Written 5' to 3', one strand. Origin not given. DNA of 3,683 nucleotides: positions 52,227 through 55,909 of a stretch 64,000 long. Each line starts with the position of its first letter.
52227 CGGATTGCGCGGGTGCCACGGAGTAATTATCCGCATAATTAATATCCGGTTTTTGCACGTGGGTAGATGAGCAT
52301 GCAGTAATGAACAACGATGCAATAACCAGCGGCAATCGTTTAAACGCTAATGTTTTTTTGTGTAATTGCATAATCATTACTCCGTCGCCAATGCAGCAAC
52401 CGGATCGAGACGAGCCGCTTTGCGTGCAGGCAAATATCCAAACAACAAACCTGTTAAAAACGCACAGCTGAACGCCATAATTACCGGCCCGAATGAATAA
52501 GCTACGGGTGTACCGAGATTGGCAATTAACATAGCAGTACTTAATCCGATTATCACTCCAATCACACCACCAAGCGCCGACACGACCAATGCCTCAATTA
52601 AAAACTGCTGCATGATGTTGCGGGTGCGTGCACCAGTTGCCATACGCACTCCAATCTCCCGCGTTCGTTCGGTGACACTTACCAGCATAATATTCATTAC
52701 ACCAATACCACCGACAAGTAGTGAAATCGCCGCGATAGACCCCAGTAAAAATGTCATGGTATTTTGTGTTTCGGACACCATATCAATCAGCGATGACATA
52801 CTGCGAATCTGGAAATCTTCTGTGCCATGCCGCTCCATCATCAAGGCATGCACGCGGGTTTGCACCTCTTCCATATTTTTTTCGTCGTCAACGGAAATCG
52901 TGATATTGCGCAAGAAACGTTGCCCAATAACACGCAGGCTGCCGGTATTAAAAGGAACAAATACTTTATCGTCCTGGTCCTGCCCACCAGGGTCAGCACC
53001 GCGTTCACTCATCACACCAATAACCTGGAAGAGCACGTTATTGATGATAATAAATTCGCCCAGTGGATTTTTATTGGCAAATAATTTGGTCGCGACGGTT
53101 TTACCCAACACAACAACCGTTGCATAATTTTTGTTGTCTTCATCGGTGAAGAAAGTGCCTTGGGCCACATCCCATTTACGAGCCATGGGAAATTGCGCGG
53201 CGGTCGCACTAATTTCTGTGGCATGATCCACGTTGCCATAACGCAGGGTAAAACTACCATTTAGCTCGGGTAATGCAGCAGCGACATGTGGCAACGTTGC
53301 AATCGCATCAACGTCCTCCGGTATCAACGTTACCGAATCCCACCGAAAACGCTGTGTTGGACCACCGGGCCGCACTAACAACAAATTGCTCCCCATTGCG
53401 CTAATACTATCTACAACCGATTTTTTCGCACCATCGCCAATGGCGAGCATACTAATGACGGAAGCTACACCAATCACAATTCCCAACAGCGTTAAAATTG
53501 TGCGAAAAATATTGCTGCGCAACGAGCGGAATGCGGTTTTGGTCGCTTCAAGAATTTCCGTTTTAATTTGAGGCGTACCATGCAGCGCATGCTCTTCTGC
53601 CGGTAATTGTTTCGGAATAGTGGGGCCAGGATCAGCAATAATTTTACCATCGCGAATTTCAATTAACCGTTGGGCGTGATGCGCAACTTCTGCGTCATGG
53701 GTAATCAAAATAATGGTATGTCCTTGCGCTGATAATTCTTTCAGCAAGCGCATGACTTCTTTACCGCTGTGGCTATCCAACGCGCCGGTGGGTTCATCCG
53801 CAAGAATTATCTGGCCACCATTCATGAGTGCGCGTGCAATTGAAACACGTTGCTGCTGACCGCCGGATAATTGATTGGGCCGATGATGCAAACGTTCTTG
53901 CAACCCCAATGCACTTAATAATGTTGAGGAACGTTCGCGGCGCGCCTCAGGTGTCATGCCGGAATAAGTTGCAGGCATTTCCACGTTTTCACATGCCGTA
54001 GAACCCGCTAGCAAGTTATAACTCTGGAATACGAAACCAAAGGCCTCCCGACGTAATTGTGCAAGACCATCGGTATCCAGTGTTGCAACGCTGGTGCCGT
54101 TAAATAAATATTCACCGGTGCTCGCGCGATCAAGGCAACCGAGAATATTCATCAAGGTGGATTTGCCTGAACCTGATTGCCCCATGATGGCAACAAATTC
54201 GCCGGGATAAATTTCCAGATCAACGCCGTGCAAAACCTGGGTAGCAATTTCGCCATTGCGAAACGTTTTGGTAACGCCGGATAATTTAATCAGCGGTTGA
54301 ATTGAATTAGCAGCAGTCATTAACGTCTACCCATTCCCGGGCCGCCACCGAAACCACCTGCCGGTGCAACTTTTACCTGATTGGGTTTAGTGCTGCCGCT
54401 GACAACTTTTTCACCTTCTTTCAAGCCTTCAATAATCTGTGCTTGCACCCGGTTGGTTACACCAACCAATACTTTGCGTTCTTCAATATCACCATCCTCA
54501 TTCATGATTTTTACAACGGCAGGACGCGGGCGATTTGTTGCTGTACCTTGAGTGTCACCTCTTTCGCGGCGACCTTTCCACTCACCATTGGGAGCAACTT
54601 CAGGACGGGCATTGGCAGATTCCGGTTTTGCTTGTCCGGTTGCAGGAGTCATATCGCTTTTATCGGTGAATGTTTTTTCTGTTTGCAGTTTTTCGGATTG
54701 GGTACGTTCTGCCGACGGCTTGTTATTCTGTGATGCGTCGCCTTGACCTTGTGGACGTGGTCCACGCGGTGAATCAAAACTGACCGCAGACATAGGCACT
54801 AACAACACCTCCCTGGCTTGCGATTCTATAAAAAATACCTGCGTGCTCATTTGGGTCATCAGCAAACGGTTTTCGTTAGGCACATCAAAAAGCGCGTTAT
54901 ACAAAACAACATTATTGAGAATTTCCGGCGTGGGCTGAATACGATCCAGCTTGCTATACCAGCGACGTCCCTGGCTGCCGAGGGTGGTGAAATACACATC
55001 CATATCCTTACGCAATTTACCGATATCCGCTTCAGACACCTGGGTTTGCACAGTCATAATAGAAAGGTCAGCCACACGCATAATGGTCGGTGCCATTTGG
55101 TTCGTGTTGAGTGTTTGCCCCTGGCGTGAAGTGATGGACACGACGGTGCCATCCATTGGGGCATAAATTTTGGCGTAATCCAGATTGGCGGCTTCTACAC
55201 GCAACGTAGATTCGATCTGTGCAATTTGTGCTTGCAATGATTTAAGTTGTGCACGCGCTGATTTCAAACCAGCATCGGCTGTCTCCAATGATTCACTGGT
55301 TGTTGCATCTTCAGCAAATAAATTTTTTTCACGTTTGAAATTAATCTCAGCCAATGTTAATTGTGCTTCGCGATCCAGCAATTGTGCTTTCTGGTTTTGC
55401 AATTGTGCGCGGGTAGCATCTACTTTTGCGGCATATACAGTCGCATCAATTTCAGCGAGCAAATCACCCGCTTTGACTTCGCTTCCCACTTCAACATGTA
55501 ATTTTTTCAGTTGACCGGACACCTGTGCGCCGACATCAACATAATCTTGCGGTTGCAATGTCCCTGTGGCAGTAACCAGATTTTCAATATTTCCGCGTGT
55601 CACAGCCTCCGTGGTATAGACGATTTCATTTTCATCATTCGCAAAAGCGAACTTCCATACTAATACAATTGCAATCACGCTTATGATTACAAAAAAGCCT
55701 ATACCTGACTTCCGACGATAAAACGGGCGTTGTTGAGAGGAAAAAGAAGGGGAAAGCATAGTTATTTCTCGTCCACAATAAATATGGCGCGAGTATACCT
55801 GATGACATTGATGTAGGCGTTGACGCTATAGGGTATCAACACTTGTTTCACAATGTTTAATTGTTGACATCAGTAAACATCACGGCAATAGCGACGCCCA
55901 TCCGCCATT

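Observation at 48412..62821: Fur-linked ten-gene cluster joining siderophore import, two membrane reductases and a MacAB-TolC pump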

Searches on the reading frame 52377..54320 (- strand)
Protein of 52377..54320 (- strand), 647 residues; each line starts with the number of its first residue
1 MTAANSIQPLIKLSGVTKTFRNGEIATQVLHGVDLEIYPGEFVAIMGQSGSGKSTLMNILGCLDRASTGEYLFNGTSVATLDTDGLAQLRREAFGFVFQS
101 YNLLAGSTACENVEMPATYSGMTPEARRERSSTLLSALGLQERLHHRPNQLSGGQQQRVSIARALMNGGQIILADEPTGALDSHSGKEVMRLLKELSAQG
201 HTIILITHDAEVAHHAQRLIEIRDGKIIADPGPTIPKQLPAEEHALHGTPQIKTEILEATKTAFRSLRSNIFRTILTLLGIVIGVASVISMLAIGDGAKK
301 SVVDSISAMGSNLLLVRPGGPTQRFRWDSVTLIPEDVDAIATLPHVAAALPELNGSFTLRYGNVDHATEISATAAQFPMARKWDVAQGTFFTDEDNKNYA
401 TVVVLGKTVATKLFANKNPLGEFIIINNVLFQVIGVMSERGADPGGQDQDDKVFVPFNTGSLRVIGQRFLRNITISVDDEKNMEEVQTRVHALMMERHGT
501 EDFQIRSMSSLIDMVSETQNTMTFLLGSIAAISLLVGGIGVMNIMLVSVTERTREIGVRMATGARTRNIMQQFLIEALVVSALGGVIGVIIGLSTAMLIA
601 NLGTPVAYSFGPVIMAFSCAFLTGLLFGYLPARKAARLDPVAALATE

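Call 3: search_protein_families(library=pfam, proteins=[window:52377-54320:-])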
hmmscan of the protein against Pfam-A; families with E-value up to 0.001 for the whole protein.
window:52377-54320:- (647 aa): 6 families
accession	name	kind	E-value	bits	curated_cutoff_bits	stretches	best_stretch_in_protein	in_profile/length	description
PF12704.14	MacB_PCD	-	1.4e-49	169.6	27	1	274-492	1-206/207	MacB-like periplasmic core domain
PF00005.33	ABC_tran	-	2.2e-30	106.5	25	1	30-178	1-136/137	ABC transporter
PF02687.27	FtsX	-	2.1e-20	73.4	25.5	1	528-640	2-120/120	FtsX-like permease C-terminal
PF02463.25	SMC_N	-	5.9e-07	29.6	40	1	42-223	26-212/220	RecF/RecN/SMC N terminal domain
PF13304.12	AAA_21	-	3.6e-05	24.4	27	0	42-83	1-45/304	AAA domain, putative AbiEii toxin, Type IV TA system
PF13555.12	AAA_29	-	0.00055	20.1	27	0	30-57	12-39/61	P-loop containing region of AAA domain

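Call 4: search_protein_families(library=ncbifam, proteins=[window:52377-54320:-])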
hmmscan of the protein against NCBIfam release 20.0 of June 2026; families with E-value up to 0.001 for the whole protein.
window:52377-54320:- (647 aa): 193 families (the best 25 are shown)
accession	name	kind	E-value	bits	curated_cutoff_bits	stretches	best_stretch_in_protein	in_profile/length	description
NF007826.0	PRK10535.1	equivalog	1.7e-207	690.7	966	1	8-647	2-648/648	macrolide ABC transporter ATP-binding protein/permease MacB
TIGR02211.1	LolD_lipo_ex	equivalog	1.6e-66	224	307.75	1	10-228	1-220/221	lipoprotein-releasing ABC transporter ATP-binding protein LolD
NF038007.1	ABC_ATP_DarD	equivalog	5.9e-66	222.1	375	1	11-227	2-218/218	darobactin export ABC transporter ATP-binding protein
TIGR02982.1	heterocyst_DevA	subfamily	3.5e-61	206.6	295.8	1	11-227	2-219/220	ABC exporter ATP-binding subunit, DevA family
NF008639.0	PRK11629.1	equivalog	4.1e-61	206.4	360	1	8-229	4-226/234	lipoprotein-releasing ABC transporter ATP-binding protein LolD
TIGR03608.1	L_ocin_972_ABC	subfamily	4.7e-60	202.6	254.85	1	15-222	3-206/206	putative bacteriocin export ABC transporter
NF007879.0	PRK10584.1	equivalog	1.3e-57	195.2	336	1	11-227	7-224/228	putative ABC transporter ATP-binding protein YbbA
TIGR02673.1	FtsE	equivalog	1.9e-57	194.4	264.85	1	11-226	2-214/214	cell division ATP-binding protein FtsE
NF007027.0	PRK09493.1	equivalog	1.3e-50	172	379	1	11-234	2-221/240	glutamine ABC transporter ATP-binding protein GlnQ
TIGR02315.1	ABC_phnC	equivalog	1.9e-50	171.6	266.1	1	11-230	2-227/243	phosphonate ABC transporter ATP-binding protein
TIGR01186.1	proV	subfamily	9.3e-44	150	326.6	1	30-230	9-211/363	betaine/proline/choline family ABC transporter ATP-binding protein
TIGR02314.1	ABC_MetN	equivalog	8e-43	146.8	499.7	1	10-228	1-220/343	methionine ABC transporter ATP-binding protein MetN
NF008428.0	PRK11264.1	equivalog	3.1e-42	144.5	406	1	11-229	4-224/250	L-cystine ABC transporter ATP-binding protein TcyN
TIGR03265.1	PhnT2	equivalog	5.9e-42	144.2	457.7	1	11-228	5-214/353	putative 2-aminoethylphosphonate ABC transporter ATP-binding protein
TIGR04520.1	ECF_ATPase_1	equivalog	1.6e-41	142.6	315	1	11-233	1-220/269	energy-coupling factor transporter ATPase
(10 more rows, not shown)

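Call 84: search_solved_structures(query=window:52377-54320:-, max_evalue=1e-20)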
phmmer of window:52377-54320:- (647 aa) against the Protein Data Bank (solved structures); distinct sequences matched with E-value up to 1e-20: 210 (the best 60 are shown).
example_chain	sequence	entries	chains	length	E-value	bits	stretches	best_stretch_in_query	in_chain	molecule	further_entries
5nik_J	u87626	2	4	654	2.8e-171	574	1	8-647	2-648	Macrolide export ATP-binding/permease protein MacB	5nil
5gko_A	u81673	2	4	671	4.1e-169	566.8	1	8-647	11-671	Macrolide export ATP-binding/permease protein MacB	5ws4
5lil_A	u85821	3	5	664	1e-152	512.7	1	9-647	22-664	Macrolide export ATP-binding/permease protein MacB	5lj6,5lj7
5lj9_A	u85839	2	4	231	1.8e-83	284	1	8-228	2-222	Macrolide export ATP-binding/permease protein MacB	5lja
5xu1_A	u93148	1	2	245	2.9e-67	230.5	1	7-231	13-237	ABC transporter ATP-binding protein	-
1f3o_A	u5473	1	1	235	2.7e-64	220.7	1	10-227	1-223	HYPOTHETICAL ABC TRANSPORTER ATP-BINDING PROTEIN MJ0796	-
1l2t_A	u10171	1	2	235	7e-64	219.3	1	10-227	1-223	Hypothetical ABC transporter ATP-binding protein MJ0796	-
3tif_A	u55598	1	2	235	1.2e-62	215.3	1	10-227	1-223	Uncharacterized ABC transporter ATP-binding protein MJ0796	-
7v8l_D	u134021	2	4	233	3.4e-55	190.7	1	10-230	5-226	Lipoprotein-releasing system ATP-binding protein LolD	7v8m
7arh_F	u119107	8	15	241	3.6e-55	190.6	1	10-230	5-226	Lipoprotein-releasing system ATP-binding protein LolD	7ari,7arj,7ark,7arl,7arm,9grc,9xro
9rlc_D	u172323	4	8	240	3.6e-55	190.6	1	10-230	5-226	Lipoprotein-releasing system ATP-binding protein LolD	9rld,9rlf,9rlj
9rle_D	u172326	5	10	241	3.7e-55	190.5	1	10-230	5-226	Lipoprotein-releasing system ATP-binding protein LolD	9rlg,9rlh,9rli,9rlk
7mdy_D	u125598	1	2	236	3.9e-55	190.5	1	10-230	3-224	Lipoprotein-releasing system ATP-binding protein LolD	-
7v8i_D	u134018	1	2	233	8.8e-55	189.3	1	10-230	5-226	Lipoprotein-releasing system ATP-binding protein LolD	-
9gvk_D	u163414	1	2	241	9.3e-55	189.2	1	10-230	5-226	Lipoprotein-releasing system ATP-binding protein LolD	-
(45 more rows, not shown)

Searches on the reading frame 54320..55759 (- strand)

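Call 3: search_protein_families(library=pfam, proteins=[window:54320-55759:-])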
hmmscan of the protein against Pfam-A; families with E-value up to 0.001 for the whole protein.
window:54320-55759:- (479 aa): 4 families
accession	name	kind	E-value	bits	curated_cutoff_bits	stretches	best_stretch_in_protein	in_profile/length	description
PF16576.10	HlyD_D23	-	3.3e-19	69.5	30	1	61-277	5-187/214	Barrel-sandwich domain of CusB or HlyD membrane-fusion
PF13437.12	HlyD_3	-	1.2e-12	48.9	22.2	1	197-296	1-96/106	HlyD family secretion protein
PF13533.13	Biotin_lipoyl_2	-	7.2e-09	35.7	29.8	1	78-105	5-32/32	Biotin-lipoyl like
PF00364.28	Biotin_lipoyl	-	8e-08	32.4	22.1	1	75-104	44-73/73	Biotin-requiring enzyme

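Call 4: search_protein_families(library=ncbifam, proteins=[window:54320-55759:-])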
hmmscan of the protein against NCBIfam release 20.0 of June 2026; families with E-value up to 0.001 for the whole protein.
window:54320-55759:- (479 aa): 25 families
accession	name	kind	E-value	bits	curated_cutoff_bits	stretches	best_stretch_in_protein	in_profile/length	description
NF008606.0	PRK11578.1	equivalog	6.9e-84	282.1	342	2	22-326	11-314/371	macrolide transporter subunit MacA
TIGR01730.1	RND_mfp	subfamily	1.6e-50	171.9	94.9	2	49-327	2-261/322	efflux RND transporter periplasmic adaptor subunit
TIGR00999.1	8a0102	subfamily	5.2e-26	91.4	319.3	1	92-326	1-218/271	CzcB/NccB family metal efflux transporter periplasmic adaptor subunit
NF033138.2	RND-peri-MexC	equivalog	1.5e-17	63.8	625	1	61-253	51-228/375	MexC family multidrug efflux RND transporter periplasmic adaptor subunit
NF008589.1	PRK11556.1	equivalog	2.3e-16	59.7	391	1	54-215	65-212/392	MdtA/MuxA family multidrug efflux RND transporter periplasmic adaptor subunit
NF007785.0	PRK10476.1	equivalog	3.7e-16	58.9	376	2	71-135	46-110/347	multidrug transporter subunit MdtN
TIGR02971.1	heterocyst_DevB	subfamily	1.3e-14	54.4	129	2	62-170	1-118/327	ABC exporter membrane fusion protein, DevB family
NF045904.1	RND-peri-MexE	equivalog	3.8e-14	52.4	714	1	53-225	43-201/390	multidrug efflux RND transporter periplasmic adaptor subunit MexE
NF002939.0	PRK03598.1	equivalog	5.4e-14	52.1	393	2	74-127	45-98/332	secretion protein HlyD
TIGR00998.1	8a0101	subfamily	1.9e-13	50.1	390.8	2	112-263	102-269/334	EmrA/EmrK family multidrug efflux transporter periplasmic adaptor subunit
TIGR01843.1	type_I_hlyD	subfamily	3.8e-12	45.9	208.65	2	56-139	25-109/422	HlyD family type I secretion periplasmic adaptor subunit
NF007132.1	PRK09578.1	equivalog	3.8e-09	35.8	512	1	58-239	50-216/396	MexX/AxyX family multidrug efflux RND transporter periplasmic adaptor subunit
TIGR03794.1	NHLM_micro_HlyD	equivalog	4.6e-09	35.7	156.2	1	56-126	40-114/421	NHLP bacteriocin system secretion protein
NF011604.1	PRK15030.1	equivalog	1.8e-07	30.5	765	1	74-253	66-230/397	multidrug efflux RND transporter periplasmic adaptor subunit AcrA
NF000272.2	OqxA_adapt_sub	exception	2e-07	30.3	835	1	63-218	57-198/391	multidrug efflux RND transporter periplasmic adaptor subunit OqxA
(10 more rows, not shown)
